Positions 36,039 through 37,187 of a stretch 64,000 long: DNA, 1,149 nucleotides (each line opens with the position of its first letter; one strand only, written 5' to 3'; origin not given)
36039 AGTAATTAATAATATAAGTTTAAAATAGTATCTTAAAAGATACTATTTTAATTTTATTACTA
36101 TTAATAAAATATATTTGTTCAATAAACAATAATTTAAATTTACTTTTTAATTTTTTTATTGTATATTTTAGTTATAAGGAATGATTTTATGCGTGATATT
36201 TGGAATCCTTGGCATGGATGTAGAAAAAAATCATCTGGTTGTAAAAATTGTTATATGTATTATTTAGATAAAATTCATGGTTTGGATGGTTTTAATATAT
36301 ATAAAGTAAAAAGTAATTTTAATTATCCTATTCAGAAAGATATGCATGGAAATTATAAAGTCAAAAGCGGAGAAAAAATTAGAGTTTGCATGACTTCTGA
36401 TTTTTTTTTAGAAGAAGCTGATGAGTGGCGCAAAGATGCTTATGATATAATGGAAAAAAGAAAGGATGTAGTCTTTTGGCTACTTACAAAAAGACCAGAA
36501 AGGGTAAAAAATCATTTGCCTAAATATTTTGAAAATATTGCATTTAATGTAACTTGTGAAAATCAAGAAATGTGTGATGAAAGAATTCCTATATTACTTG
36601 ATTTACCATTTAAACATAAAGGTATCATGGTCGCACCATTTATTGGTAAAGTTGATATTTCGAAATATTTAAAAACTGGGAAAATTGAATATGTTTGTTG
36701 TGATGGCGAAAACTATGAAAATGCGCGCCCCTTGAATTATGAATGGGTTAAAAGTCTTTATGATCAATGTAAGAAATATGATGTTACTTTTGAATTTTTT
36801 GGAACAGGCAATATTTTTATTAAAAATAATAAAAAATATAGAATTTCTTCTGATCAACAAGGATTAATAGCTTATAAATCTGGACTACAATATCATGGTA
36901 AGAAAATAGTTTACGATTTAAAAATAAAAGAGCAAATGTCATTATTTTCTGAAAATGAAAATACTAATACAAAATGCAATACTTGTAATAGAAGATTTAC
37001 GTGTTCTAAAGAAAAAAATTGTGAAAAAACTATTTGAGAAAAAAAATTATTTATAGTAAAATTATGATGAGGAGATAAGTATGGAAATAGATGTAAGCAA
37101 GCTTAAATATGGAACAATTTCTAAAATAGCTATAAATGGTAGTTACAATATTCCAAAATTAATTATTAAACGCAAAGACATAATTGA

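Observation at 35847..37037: DUF5131 (phage Gp37/Gp68) protein with extra Cys-rich tail, beside a 66-aa membrane peptide, upstream of yceD-rpmF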

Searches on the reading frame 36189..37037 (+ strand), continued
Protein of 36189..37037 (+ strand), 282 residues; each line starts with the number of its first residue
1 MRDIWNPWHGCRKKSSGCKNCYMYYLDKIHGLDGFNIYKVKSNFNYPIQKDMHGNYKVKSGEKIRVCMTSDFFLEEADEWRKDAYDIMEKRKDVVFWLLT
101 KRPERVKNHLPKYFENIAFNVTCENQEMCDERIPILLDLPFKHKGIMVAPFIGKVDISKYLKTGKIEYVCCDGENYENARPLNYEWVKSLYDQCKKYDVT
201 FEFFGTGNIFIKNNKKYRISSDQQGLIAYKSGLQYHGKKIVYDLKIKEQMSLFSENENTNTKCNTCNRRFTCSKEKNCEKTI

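Call 39: search_protein_families(library=padloc, proteins=[window:36189-37037:+], max_evalue=0.001)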
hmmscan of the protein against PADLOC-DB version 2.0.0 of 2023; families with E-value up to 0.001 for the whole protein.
window:36189-37037:+ (282 aa): 2 families
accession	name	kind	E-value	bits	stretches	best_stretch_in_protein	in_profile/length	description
PDLC04569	PDC-M30B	-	7e-32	108.9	1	4-212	12-215/241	-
PDLC04639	PDC-M41B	-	2.2e-30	103.8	1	4-208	12-214/241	-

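Call 45: search_protein_families(library=pfam, alignment_id=A2, max_evalue=0.00001)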
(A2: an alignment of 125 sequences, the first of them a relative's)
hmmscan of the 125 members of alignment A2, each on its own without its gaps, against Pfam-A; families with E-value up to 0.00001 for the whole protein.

A. member 1, L006:5024-5926:+ (301 aa): 2 families
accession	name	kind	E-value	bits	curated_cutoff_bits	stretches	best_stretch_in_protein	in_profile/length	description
PF00293.34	NUDIX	-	1.7e-35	122.4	21.1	2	161-282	5-122/134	NUDIX domain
PF14815.12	NUDIX_4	-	3e-09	37.1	35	0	23-75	3-52/113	NUDIX domain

B. families by the number of members that match (of 125 scanned): 124 families (the first 25 are shown)
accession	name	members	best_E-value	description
PF04237.18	YjbR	4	4e-18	YjbR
PF01638.23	HxlR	3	4.1e-28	HxlR-like helix-turn-helix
PF01268.25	FTHFS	2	8.9e-268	Formate--tetrahydrofolate ligase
PF02685.22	Glucokinase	2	1.6e-108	Glucokinase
PF00128.31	Alpha-amylase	2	3e-69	Alpha amylase, catalytic domain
PF00884.28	Sulfatase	2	5.5e-57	Sulfatase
PF03591.19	AzlC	2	7.6e-42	AzlC protein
PF00155.27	Aminotran_1_2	2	3.2e-40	Aminotransferase class I and II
PF00293.34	NUDIX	2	1.7e-35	NUDIX domain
PF08019.17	EptA_B_N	2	3.7e-35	Phosphoethanolamine transferase EptA/EptB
PF00072.30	Response_reg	2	2.9e-29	Response regulator receiver domain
PF04055.27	Radical_SAM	2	1.2e-20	Radical SAM superfamily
PF13238.12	AAA_18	2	1.5e-17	AAA domain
PF12706.13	Lactamase_B_2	2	4.3e-16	Beta-lactamase superfamily domain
PF00583.31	Acetyltransf_1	2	7.5e-12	Acetyltransferase (GNAT) family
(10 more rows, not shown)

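Call 47: find_related_loci(query=A1, collection=viral_contigs, flank=5000)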
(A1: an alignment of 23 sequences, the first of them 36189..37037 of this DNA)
Query A1 (282 aa) in viral_contigs; peptide patterns used: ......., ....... (x = any residue, [..] = any of these).
23 stretches matched a pattern; 16 encode a relative of the query (tblastn E <= 1e-3); 16 distinct loci.
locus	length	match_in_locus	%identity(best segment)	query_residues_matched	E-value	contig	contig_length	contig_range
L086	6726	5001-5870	55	1-282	5e-105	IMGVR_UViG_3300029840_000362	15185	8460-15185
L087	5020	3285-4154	54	1-282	3e-104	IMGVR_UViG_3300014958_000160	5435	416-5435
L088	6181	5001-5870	54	1-282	2e-103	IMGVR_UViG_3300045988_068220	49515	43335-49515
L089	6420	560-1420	57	1-280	2e-103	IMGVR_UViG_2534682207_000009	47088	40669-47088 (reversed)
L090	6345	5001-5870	54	1-282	1e-102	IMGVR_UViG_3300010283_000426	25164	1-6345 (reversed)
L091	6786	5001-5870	53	1-282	5e-102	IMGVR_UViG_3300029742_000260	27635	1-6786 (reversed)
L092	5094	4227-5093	56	1-280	1e-101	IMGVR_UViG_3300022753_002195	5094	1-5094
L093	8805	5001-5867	56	1-280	2e-101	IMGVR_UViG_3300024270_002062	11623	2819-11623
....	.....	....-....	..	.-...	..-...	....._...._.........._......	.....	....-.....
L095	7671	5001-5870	53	1-282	1e-101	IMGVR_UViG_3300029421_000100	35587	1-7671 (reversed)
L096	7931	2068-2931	51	1-280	2e-97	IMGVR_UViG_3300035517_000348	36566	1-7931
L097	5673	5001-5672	62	1-220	2e-94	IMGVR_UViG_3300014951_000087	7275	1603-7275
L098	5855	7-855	48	4-278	9e-88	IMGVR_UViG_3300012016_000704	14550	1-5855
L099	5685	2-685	56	60-280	2e-76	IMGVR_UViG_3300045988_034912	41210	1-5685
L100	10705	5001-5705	43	5-235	6e-60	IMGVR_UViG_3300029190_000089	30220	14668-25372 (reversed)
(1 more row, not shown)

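Call 54: find_encoding_contigs(protein=P0004, flank=5000, max_places=3)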
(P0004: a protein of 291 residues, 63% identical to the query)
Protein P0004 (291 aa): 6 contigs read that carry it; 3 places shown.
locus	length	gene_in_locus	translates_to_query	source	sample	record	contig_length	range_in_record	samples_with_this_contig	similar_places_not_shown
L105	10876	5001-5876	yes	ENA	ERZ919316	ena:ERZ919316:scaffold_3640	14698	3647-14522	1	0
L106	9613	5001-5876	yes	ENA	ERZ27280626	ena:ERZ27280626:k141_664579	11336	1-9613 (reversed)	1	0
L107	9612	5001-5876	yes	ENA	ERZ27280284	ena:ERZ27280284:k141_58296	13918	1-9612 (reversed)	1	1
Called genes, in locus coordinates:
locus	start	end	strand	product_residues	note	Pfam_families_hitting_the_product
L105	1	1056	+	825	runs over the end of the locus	PF00962:A_deaminase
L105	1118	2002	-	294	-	PF02055:Glyco_hydro_30, PF17189:Glyco_hydro_30C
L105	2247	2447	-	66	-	-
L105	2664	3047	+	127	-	PF00756:Esterase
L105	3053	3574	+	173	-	-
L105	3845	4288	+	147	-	PF01047:MarR, PF12802:MarR_2 (weak), PF13463:HTH_27 (faint), PF13412:HTH_24 (weak)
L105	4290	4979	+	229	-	PF00756:Esterase (weak)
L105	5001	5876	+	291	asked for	PF07505:DUF5131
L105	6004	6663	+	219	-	-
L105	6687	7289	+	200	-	PF01300:Sua5_yciO_yrdC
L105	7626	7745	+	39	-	-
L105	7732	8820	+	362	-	PF13173:AAA_14, PF13635:DUF4143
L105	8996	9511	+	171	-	-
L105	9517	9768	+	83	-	-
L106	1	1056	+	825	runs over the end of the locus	PF00962:A_deaminase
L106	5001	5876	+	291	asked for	PF07505:DUF5131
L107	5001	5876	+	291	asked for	PF07505:DUF5131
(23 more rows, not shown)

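Call 55: find_encoding_contigs(protein=P0003, flank=5000, max_places=3)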
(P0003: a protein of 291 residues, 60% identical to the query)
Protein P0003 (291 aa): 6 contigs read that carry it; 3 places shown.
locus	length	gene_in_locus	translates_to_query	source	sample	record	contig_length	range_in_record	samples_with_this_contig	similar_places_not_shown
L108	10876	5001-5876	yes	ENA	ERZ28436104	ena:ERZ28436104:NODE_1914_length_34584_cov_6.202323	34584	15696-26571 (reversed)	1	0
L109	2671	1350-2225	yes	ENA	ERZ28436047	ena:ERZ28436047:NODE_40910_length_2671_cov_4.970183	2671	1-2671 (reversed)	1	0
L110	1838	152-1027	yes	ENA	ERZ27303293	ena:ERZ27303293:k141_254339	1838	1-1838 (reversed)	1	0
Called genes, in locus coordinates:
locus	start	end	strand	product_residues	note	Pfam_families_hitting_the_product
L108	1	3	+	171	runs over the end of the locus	PF00881:Nitroreductase, PF14512:TM1586_NiRdase (weak), PF00881:Nitroreductase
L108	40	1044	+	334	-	-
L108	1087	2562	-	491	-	PF00324:AA_permease, PF13520:AA_permease_2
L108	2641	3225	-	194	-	PF01862:PvlArgDC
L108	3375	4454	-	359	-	PF00365:PFK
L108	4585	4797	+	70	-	-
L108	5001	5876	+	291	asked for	PF07505:DUF5131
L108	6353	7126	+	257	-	PF07484:Collar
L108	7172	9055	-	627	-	PF13623:SurA_N_2, PF13624:SurA_N_3, PF13145:Rotamase_2, PF00639:Rotamase, PF13616:Rotamase_3, PF13145:Rotamase_2 (weak)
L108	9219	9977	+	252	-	PF00121:TIM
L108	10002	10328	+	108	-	PF03840:SecG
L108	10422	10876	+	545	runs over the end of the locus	PF06418:CTP_synth_N, PF00117:GATase, PF07722:Peptidase_C26 (faint)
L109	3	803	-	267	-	?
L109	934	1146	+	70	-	-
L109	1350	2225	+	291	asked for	PF07505:DUF5131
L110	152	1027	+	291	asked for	PF07505:DUF5131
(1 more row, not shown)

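Call 57: search_protein_families(library=pfam, proteins=[L027:5247-5996:+, L012:4677-5438:+, L012:5446-5979:+, L024:693-1652:+, L028:1138-1923:-, L077:861-1550:+], max_evalue=0.001)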
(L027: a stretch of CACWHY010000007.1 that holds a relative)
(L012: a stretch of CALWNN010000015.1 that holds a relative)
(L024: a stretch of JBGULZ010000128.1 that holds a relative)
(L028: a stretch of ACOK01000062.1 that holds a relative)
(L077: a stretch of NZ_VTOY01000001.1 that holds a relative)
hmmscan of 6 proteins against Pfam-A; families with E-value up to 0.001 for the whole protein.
L027:5247-5996:+ (250 aa): 1 family
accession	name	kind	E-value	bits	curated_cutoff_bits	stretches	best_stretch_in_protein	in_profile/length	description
PF04237.18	YjbR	-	6.4e-13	49.6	30.1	1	15-117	3-87/88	YjbR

L012:4677-5438:+ (254 aa): 1 family
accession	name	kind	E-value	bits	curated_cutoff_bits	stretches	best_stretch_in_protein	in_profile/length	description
PF04237.18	YjbR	-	2.1e-11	44.8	30.1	1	19-121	3-87/88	YjbR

L012:5446-5979:+ (178 aa): 3 families
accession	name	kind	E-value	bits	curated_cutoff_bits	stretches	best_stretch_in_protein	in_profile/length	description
PF00929.31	RNase_T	-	9.2e-22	78.8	24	1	5-157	1-164/164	Exonuclease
PF16473.11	Rv2179c-like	-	1.2e-07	32.1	27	1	5-157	3-173/177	3'-5' exoribonuclease Rv2179c-like domain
PF01612.26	DNA_pol_A_exo1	-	0.00012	22.4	23.6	1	48-158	63-147/173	3'-5' exonuclease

L024:693-1652:+ (320 aa): 2 families
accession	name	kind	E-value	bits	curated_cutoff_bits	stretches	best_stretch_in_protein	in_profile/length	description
PF00056.29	Ldh_1_N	-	6.5e-45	153.1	27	1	11-148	2-141/141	lactate/malate dehydrogenase, NAD binding domain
PF02866.23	Ldh_1_C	-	1.5e-41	142.8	22.6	1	151-316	1-170/174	lactate/malate dehydrogenase, alpha/beta C-terminal domain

L028:1138-1923:- (261 aa): 4 families
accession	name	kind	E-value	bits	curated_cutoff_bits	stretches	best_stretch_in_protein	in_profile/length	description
PF12682.12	Flavodoxin_4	-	6.4e-28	97.6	24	1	92-243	2-146/155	Flavodoxin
PF03358.20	FMN_red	-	5.1e-07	29.8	24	1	110-233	12-137/152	NADPH-dependent FMN reductase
PF02525.22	Flavodoxin_2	-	0.00013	22.1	27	1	155-194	61-101/198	Flavodoxin-like fold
PF12641.12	Flavodoxin_3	-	0.00028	21.2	27.5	0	151-246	20-119/160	Flavodoxin domain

L077:861-1550:+ (229 aa): 2 families
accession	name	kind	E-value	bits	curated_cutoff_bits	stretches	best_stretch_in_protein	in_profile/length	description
PF03358.20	FMN_red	-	4.2e-19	69.1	24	1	52-189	1-134/152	NADPH-dependent FMN reductase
PF02525.22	Flavodoxin_2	-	5.6e-19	69.1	27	1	52-207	1-178/198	Flavodoxin-like fold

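Call 73: search_protein_representatives(protein=window:36189-37037:+)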
Query: 282 residues. Proteins with E-value up to 0.001 (for the whole library): 15917; up to 1e-10: 4952; up to 1e-30: 183. The best 150 are listed.
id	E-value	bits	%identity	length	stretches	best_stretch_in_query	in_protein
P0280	1.2e-92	326.8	64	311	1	2-222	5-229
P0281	1.9e-81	290.1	65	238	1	1-193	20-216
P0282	4.6e-81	288.8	51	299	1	1-280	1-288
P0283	4.0e-71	256.3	57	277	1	36-253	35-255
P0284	2.0e-69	250.7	64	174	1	1-166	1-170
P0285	5.8e-69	249.1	60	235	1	68-273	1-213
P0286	1.3e-67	244.8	47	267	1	3-247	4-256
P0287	1.5e-63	231.4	62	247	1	1-166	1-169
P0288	1.6e-63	231.3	45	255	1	5-240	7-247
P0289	5.6e-63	229.5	54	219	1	38-220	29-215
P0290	4.0e-62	226.7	45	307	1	4-272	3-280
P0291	4.2e-61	223.3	65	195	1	1-152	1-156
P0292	5.8e-61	222.9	56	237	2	1-88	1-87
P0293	9.8e-61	222.1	62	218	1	1-168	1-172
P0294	4.2e-60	220.1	41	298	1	4-272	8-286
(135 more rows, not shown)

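Call 90: predict_structure(alignment_id=A4)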
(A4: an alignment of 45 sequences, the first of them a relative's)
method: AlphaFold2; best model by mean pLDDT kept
length: 292 residues; sequences in the alignment: 45
mean_pLDDT: 90.5   pTM: 0.90
mean pLDDT of the five models: 90.5, 89.3, 89.2, 87.3, 85.0
residues with pLDDT >= 90: 195; 70-90: 81; 50-70: 16; < 50: 0
segments of 3 or more residues with pLDDT < 50: none
pLDDT, mean of each block of 10 residues (from residue 1): 83 87 88 89 90 90 85 93 96 95 96 95 96 98 98 93 98 87 83 98 96 92 91 96 96 68 86 90 79 57
secondary structure, 60 per line:
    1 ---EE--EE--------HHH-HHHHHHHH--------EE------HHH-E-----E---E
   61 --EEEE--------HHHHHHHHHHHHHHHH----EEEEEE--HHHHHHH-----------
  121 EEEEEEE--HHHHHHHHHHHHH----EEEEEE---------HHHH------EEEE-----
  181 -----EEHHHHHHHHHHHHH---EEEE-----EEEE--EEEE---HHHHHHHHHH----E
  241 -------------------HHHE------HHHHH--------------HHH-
elements in order: H22-29 E63-66 H75-90 E95-100 H103-109 E121-127 H130-142 E147-152 H162-165 E172-175 H188-200 E204-207 E213-216 E219-222 H226-235 H270-274

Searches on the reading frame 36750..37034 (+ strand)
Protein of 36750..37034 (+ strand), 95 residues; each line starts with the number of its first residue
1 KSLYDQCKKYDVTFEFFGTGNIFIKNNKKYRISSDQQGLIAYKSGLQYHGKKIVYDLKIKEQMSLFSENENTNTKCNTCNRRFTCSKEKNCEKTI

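Call 79: search_protein_families(library=pfam, proteins=[window:36750-37034:+], max_evalue=10)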
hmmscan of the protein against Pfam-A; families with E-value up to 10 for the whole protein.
seq(95 aa): 2 families
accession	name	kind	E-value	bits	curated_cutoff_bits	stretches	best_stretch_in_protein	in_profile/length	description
PF11971.13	CAMSAP_CH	-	0.04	14.2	27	1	51-88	36-76/85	CAMSAP CH domain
PF22269.2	TagH_SH3-like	-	0.089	13.4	27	1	22-48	33-59/62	Teichoic acid transporter subunit TagH, SH3-like domain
